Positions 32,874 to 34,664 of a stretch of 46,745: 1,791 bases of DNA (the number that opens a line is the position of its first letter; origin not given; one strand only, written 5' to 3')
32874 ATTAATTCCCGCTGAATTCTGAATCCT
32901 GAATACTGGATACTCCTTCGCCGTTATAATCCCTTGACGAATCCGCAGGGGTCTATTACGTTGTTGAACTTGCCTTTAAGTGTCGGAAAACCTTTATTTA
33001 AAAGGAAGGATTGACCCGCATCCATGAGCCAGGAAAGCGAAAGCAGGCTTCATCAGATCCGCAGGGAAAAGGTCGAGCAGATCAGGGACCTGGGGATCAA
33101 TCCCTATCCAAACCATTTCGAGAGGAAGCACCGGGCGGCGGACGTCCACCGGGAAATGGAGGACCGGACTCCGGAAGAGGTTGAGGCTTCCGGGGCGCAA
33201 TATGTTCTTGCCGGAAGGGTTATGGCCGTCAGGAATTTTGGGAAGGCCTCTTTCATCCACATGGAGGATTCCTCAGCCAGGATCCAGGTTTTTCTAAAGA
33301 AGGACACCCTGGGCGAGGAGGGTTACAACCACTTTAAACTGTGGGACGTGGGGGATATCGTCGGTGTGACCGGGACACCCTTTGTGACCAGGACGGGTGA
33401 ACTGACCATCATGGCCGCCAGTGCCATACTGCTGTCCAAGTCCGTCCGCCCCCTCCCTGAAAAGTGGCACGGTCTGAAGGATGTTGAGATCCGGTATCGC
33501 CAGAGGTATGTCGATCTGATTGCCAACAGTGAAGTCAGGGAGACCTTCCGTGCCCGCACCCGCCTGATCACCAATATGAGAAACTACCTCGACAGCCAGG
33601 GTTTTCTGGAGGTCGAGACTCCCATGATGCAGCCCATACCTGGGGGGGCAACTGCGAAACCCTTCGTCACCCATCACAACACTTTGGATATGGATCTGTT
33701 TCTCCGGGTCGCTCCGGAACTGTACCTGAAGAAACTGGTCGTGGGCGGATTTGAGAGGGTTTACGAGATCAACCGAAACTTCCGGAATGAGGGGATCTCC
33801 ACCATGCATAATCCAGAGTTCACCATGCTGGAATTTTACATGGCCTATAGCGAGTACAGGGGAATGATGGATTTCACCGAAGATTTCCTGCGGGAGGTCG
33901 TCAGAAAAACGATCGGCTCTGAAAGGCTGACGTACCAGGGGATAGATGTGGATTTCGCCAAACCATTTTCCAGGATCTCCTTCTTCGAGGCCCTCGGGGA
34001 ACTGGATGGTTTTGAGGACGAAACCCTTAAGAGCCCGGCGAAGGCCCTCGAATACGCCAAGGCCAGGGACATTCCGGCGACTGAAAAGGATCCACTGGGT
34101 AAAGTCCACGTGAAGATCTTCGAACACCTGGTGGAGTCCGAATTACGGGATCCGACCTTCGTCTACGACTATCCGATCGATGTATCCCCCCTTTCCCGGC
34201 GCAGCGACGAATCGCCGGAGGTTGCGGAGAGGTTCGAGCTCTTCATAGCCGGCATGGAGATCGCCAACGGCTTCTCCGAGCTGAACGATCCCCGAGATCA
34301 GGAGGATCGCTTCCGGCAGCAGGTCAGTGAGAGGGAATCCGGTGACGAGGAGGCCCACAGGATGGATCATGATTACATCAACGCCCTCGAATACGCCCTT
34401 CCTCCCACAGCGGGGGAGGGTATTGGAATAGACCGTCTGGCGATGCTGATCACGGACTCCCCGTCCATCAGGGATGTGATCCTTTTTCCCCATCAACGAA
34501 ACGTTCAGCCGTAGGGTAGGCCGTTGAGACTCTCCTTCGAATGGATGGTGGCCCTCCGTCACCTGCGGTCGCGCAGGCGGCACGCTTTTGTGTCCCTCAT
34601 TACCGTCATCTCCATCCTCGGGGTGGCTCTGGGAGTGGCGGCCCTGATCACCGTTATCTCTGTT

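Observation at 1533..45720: Window-wide architecture: nearly every intergenic spacer is an AT-rich block of degenerate tandem heptanucleotides, often as two complementary arms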

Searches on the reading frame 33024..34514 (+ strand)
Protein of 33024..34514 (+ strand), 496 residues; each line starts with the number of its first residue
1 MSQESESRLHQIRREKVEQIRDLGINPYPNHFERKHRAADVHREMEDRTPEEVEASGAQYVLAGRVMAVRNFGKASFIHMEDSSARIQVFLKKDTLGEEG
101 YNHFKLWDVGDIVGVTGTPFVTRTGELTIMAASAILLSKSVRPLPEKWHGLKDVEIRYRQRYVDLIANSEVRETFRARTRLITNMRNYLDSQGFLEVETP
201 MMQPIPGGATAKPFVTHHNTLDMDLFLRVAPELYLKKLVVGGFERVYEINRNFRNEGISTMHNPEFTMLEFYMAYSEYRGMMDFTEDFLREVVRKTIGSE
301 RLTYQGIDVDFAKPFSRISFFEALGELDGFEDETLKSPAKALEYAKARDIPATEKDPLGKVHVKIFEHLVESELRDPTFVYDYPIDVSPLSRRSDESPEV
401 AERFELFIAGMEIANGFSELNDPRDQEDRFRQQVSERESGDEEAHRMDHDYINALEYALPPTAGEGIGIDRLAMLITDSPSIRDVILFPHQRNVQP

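Call 20: find_encoding_contigs(protein=window:33024-34514:+, flank=10000, max_places=4)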
Protein window:33024-34514:+ (496 aa): 2 contigs read that carry it; 2 places shown.
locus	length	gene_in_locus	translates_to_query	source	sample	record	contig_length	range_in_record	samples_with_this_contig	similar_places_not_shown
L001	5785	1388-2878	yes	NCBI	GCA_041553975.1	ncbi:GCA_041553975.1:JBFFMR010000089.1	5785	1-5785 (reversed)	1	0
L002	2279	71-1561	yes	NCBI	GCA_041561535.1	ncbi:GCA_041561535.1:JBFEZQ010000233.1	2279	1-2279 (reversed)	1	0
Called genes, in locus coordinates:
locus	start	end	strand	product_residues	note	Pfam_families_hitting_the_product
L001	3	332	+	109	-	?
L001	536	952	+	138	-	PF01927:Mut7-C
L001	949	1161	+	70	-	PF11146:DUF2905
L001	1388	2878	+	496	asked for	PF01336:tRNA_anti-codon, PF00152:tRNA-synt_2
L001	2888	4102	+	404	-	PF12704:MacB_PCD, PF02687:FtsX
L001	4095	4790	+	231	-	PF00005:ABC_tran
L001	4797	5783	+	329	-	?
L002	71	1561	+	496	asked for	PF01336:tRNA_anti-codon, PF00152:tRNA-synt_2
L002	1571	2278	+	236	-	?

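Call 21: find_related_loci(query=window:33024-34514:+, collection=genome_contigs, flank=10000)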
Query window:33024-34514:+ (496 aa) in genome_contigs; peptide patterns used: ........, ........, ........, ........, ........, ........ (x = any residue, [..] = any of these).
600 stretches matched a pattern (row limit reached: there are more); 598 encode a relative of the query (tblastn E <= 1e-3); the best 80 are kept; 80 distinct loci.
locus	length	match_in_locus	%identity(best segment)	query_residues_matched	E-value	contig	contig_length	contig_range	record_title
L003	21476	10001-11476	57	4-495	0e+0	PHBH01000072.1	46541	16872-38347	MAG: Deltaproteobacteria bacterium HGW-Deltaproteobacteria-15 Ig3397_v2_scaffold_1266, whole genome shotgun sequence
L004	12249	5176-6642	56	4-492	0e+0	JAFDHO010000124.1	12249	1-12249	MAG: Deltaproteobacteria bacterium isolate Meg22_1214_Bin_272 Meg22_1214_Bin_272_scaffold_19019, whole genome shotgun se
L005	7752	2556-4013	56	5-490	0e+0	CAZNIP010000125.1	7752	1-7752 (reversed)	MAG TPA_asm: uncultured Desulfohalobiaceae bacterium isolate binchicken_co15_205 genome assembly, contig: NODE_7950_leng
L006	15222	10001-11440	57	13-492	0e+0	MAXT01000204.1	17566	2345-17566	MAG: Desulfuromonadales bacterium C00003107 5579_contig_34226.2, whole genome shotgun sequence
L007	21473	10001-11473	57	3-492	0e+0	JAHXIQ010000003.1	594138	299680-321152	MAG: Candidatus Thiodiazotropha sp. (ex Myrtea sp. 'scaly one' KF741663) isolate 3502F_Th1 c_000000000003, whole genome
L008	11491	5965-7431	56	4-492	0e+0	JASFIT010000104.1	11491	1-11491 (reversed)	MAG: Desulfobacteraceae bacterium isolate D0608S20remetaG_Bin_205 D0608S20remetaG_FD_scaffold_1185_c1, whole genome shot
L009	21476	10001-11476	57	2-492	0e+0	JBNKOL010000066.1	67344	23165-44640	MAG: Sedimenticolaceae bacterium isolate G1G2.bin.34.orig k141_329550, whole genome shotgun sequence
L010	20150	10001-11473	56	2-492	0e+0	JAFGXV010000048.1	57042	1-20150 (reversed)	MAG: Desulfuromonadaceae bacterium isolate ZodW_Metabat.6 k87_16556699, whole genome shotgun sequence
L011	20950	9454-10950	55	1-492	0e+0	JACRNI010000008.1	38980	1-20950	MAG: Deltaproteobacteria bacterium isolate NC_groundwater_1931_Pr3_S-0.2um_41_6 scaffold_150900, whole genome shotgun se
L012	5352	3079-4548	56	4-492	0e+0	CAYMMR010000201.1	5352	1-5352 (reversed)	MAG TPA_asm: uncultured Nitrospinota bacterium isolate binchicken_co21_483 genome assembly, contig: NODE_19824_length_53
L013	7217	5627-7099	55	2-492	0e+0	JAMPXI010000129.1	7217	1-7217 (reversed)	MAG: Desulfuromonadales bacterium isolate R2F_R2FSRR_metabat.27 R2F_C6188, whole genome shotgun sequence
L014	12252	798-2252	56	5-489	0e+0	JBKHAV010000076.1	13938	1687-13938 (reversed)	MAG: Desulfovibrionales bacterium isolate D1M01_27 NODE_6730_length_13938_cov_7.175034, whole genome shotgun sequence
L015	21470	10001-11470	56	4-492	0e+0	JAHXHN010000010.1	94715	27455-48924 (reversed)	MAG: Candidatus Thiodiazotropha sp. (ex Codakia rugifera) isolate L098_Th1 c_000000000010, whole genome shotgun sequence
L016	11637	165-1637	56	1-492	0e+0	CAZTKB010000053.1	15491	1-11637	MAG TPA_asm: uncultured Desulfobacterales bacterium isolate binchicken_co168_200 genome assembly, contig: NODE_6646_leng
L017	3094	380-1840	56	6-492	0e+0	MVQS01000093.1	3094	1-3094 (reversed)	MAG: Syntrophaceae bacterium PtaB.Bin038 A4E67_contig000093, whole genome shotgun sequence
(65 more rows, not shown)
